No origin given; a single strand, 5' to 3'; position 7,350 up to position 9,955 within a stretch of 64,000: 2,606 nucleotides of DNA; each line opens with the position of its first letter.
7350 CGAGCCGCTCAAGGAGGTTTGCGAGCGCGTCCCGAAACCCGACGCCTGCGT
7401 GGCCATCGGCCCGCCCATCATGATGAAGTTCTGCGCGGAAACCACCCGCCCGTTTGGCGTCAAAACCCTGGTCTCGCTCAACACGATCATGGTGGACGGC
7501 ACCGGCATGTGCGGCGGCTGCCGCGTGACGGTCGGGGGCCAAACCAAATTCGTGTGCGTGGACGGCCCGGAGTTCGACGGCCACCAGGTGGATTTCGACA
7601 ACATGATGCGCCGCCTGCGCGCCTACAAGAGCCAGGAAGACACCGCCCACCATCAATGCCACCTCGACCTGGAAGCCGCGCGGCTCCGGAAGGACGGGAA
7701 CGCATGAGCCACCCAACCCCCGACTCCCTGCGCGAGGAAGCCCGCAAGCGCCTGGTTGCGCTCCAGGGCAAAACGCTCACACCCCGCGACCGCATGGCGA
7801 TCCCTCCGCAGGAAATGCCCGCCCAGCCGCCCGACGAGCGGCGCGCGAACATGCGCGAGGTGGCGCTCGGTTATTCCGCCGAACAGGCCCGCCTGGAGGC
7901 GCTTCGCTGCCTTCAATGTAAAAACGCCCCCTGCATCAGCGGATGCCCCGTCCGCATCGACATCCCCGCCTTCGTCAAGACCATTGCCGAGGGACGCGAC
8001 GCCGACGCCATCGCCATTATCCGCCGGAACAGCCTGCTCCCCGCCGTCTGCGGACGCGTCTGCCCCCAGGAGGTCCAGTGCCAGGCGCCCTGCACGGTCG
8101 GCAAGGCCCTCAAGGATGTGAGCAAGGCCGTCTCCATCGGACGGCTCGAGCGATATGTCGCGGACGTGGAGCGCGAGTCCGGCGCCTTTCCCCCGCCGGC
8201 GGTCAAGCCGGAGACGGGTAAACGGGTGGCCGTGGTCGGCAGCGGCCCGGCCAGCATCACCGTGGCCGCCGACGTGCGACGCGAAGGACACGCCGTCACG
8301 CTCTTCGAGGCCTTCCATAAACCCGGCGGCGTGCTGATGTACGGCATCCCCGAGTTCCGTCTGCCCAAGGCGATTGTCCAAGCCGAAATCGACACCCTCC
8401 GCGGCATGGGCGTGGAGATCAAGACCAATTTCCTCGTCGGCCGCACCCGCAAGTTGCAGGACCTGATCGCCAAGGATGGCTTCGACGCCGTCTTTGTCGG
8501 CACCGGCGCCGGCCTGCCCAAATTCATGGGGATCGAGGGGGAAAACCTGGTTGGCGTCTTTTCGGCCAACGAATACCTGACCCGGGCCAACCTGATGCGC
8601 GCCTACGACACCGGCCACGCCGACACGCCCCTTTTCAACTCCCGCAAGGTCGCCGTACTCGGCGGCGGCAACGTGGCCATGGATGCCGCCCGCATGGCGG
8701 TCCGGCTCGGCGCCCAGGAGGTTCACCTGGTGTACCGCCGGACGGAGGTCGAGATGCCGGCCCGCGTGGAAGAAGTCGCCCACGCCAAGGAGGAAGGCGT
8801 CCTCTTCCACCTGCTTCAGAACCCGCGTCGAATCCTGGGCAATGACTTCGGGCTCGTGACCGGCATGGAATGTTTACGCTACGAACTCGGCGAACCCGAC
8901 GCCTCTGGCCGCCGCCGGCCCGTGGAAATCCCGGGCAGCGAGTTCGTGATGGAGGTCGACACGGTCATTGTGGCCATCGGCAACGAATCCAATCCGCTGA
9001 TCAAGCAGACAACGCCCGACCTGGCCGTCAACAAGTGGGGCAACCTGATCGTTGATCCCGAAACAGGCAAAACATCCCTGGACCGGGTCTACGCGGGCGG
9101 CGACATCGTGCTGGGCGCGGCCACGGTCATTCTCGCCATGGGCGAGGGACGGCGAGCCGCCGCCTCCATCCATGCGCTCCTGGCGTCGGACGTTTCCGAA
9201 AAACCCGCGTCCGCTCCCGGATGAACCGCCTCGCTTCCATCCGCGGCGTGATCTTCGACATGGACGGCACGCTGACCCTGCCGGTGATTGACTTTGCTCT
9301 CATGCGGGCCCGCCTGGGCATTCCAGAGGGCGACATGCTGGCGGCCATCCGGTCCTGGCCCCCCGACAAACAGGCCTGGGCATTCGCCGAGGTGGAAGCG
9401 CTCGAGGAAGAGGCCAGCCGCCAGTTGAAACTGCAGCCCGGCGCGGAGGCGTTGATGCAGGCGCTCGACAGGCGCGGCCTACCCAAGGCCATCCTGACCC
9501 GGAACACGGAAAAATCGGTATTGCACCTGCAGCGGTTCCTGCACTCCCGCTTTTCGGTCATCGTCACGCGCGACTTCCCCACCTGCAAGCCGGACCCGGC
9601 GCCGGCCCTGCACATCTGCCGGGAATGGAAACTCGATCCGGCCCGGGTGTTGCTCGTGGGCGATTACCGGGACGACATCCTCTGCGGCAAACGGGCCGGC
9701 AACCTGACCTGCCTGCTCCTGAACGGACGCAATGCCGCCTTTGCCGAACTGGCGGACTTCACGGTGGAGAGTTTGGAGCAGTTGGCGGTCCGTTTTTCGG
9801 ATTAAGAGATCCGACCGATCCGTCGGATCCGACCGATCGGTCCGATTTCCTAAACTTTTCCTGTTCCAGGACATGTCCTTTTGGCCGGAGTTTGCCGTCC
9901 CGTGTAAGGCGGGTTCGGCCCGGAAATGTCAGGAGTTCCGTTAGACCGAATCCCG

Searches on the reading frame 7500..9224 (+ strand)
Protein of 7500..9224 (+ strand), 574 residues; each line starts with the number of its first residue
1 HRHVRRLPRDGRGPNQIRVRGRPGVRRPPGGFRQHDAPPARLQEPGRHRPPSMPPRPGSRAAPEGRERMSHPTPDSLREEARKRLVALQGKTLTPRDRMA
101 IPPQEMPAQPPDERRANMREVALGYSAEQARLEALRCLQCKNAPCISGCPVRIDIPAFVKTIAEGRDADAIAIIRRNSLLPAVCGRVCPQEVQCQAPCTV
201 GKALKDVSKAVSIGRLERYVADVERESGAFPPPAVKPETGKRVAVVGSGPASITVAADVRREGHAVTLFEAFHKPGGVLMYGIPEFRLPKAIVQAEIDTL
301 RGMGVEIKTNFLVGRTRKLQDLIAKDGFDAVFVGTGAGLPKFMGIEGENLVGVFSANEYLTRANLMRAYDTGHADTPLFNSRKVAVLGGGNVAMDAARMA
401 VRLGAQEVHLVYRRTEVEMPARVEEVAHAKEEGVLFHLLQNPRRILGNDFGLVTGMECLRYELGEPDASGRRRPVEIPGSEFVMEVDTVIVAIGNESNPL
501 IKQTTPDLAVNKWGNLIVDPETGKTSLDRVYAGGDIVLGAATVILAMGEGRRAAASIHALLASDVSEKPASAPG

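Call 57: search_protein_families(library=pfam, proteins=[window:7500-9224:+], max_evalue=0.0001)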
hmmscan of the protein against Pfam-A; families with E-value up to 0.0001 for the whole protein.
window:7500-9224:+ (574 aa): 5 families
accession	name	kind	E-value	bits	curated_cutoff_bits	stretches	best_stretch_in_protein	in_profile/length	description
PF14691.11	Fer4_20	-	1.7e-37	128.1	25.8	1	115-228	2-112/113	Dihydroprymidine dehydrogenase domain II, 4Fe-4S cluster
PF07992.20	Pyr_redox_2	-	1.1e-30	107.5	26.1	1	242-550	2-291/291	Pyridine nucleotide-disulphide oxidoreductase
PF00070.33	Pyr_redox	-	1.5e-10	41.8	22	1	383-456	1-77/82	Pyridine nucleotide-disulphide oxidoreductase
PF13738.12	Pyr_redox_3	-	1.2e-07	31.8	30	0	378-441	161-224/305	Pyridine nucleotide-disulphide oxidoreductase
PF13450.12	NAD_binding_8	-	4.7e-05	24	21.9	0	245-278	1-34/68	NAD(P)-binding Rossmann-like domain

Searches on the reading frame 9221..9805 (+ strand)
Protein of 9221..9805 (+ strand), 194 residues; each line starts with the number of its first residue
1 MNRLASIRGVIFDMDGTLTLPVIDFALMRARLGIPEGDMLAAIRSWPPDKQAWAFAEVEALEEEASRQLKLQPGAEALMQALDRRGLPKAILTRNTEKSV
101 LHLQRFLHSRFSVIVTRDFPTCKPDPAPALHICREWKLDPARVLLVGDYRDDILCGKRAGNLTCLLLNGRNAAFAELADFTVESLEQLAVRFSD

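Call 9: search_protein_families(library=pfam, proteins=[window:9221-9805:+], max_evalue=0.01)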
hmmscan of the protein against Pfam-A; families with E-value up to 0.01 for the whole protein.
window:9221-9805:+ (194 aa): 4 families
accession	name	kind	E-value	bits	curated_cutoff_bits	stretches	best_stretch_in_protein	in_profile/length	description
PF00702.32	Hydrolase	-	3.8e-18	67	26.4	1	44-160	73-191/191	haloacid dehalogenase-like hydrolase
PF13419.12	HAD_2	-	3.5e-16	60.3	23.8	1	56-160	63-172/178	Haloacid dehalogenase-like hydrolase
PF13242.12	Hydrolase_like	-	2.2e-07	31.1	22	1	123-174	4-56/75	HAD-hyrolase-like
PF12710.13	HAD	-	5.9e-06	27.3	27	1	10-155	1-187/189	haloacid dehalogenase-like hydrolase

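Call 10: search_protein_families(library=ncbifam, proteins=[window:9221-9805:+], max_evalue=0.01)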
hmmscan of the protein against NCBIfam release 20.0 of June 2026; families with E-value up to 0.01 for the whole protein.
window:9221-9805:+ (194 aa): 30 families (the best 25 are shown)
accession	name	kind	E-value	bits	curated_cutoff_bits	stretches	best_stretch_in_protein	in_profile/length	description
NF009695.0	PRK13222.1-2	equivalog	5.2e-17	62.1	225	1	62-172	86-199/226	phosphoglycolate phosphatase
TIGR01449.2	PGP_bact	equivalog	1.7e-15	57.2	180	1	62-186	77-207/213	phosphoglycolate phosphatase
TIGR01509.1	HAD-SF-IA-v3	subfamily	6.3e-14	52.4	29.4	1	10-165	2-153/154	HAD-IA family hydrolase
NF009694.0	PRK13222.1-1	equivalog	2.2e-12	46.8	415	1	71-171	112-215/252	phosphoglycolate phosphatase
NF009804.0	PRK13288.1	equivalog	2.8e-12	46.6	218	1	78-188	90-206/215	pyrophosphatase PpaX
NF009696.0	PRK13222.1-3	equivalog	1.2e-11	44.7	359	1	57-164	71-184/223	N-acetylmuramic acid 6-phosphate phosphatase MupP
TIGR01549.1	HAD-SF-IA-v1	subfamily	1.3e-11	45.1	23.3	1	10-160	2-149/149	HAD-IA family hydrolase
NF009697.0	PRK13222.1-4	equivalog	3.7e-11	42.8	327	1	69-170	93-197/232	phosphoglycolate phosphatase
TIGR02253.1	CTE7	subfamily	7.8e-11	42.2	169.75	1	50-188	74-220/221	TIGR02253 family HAD-type hydrolase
NF008610.0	PRK11587.1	equivalog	1.1e-10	41.3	282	1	8-191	4-206/219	sugar phosphatase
NF009698.0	PRK13223.1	equivalog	3.7e-10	39.4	466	1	69-168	100-202/272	phosphoglycolate phosphatase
TIGR01662.1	HAD-SF-IIIA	subfamily_domain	2.8e-07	30.7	44.6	1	65-163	20-135/141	HAD-IIIA family hydrolase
TIGR01548.1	HAD-SF-IA-hyp1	hypoth_equivalog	1.3e-06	28.1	140.2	1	76-159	112-197/197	TIGR01548 family HAD-type hydrolase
NF009700.0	PRK13226.1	equivalog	4.1e-06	26.7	342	1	63-169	88-197/229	phosphoglycolate phosphatase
TIGR02009.1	PGMB-YQAB-SF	subfamily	4.9e-06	26.9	153.35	0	66-150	84-170/186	beta-phosphoglucomutase family hydrolase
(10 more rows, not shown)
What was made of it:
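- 9221..9805 (+): Intact HAD-family hydrolase gene, the ancestral convergent neighbour of the 4HB gene. Pfam and NCBIfam matches (calls 9, 10).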
